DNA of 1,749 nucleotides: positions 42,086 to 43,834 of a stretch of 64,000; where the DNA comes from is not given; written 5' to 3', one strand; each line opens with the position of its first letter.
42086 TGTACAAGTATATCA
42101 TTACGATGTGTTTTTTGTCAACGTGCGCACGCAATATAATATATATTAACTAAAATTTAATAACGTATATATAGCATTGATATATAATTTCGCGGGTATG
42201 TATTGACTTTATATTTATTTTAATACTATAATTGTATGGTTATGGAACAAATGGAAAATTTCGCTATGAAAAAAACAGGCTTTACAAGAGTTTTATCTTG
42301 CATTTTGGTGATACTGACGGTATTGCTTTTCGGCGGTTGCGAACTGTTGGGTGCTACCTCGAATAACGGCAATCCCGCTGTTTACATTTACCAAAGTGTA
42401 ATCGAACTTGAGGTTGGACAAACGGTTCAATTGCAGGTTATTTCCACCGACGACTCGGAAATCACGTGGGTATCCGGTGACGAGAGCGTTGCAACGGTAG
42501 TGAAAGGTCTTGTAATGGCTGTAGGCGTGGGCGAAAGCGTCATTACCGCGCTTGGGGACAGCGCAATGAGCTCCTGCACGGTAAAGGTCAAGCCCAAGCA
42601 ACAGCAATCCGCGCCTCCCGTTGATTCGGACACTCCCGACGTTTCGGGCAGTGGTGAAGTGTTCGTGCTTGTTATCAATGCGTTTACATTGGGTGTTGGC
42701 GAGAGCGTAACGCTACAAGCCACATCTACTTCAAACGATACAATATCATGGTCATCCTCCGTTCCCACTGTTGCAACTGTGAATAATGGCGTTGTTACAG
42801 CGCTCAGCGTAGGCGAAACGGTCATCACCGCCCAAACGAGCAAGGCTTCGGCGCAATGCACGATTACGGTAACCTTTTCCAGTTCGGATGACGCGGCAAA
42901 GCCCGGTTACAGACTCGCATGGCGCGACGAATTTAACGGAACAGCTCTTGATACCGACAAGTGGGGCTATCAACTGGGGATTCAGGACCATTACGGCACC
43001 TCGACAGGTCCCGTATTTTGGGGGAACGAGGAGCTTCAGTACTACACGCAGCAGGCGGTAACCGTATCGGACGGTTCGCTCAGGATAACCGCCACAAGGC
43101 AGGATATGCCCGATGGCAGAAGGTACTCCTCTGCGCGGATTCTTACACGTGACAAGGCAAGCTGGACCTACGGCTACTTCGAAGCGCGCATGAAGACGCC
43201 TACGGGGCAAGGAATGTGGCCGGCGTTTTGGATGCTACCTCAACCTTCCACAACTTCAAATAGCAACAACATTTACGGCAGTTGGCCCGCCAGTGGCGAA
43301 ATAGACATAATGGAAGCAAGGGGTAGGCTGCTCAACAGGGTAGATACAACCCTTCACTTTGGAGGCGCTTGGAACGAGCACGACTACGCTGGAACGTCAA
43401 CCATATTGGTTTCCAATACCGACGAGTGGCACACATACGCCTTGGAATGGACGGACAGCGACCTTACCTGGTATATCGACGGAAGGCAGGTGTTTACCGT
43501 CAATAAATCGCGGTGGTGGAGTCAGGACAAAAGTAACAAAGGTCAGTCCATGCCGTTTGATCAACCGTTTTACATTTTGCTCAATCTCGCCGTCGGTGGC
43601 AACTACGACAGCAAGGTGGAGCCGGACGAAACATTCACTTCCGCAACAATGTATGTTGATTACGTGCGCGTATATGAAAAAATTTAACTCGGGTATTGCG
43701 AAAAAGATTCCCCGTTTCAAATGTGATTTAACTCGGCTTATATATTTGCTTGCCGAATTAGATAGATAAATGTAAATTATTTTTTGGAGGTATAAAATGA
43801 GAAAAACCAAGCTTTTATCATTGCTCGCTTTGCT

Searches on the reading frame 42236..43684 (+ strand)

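Call 27: search_protein_families(library=pfam, proteins=[window:42236-43684:+])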
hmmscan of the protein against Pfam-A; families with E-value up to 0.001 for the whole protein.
window:42236-43684:+ (483 aa): 5 families
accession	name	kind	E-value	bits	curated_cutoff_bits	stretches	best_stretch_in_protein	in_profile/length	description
PF00722.28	Glyco_hydro_16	-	3.3e-24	85.7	22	1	270-464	9-161/175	Glycosyl hydrolases family 16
PF03935.22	SKN1_KRE6_Sbg1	-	1.3e-17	63.9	30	2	141-353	45-241/501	Beta-glucan synthesis-associated protein SKN1/KRE6/Sbg1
PF02368.24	Big_2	-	8.7e-09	35.6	22.8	2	51-109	7-70/79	Bacterial Ig-like domain (group 2)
PF20578.4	aBig_2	-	1.4e-05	25.2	27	0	154-208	21-78/89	Atrophied bacterial Ig domain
PF21461.3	HL_N-beta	-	0.00037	20.7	27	0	178-199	22-43/57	Hyaluronate lyase, N-terminal beta-sheet domain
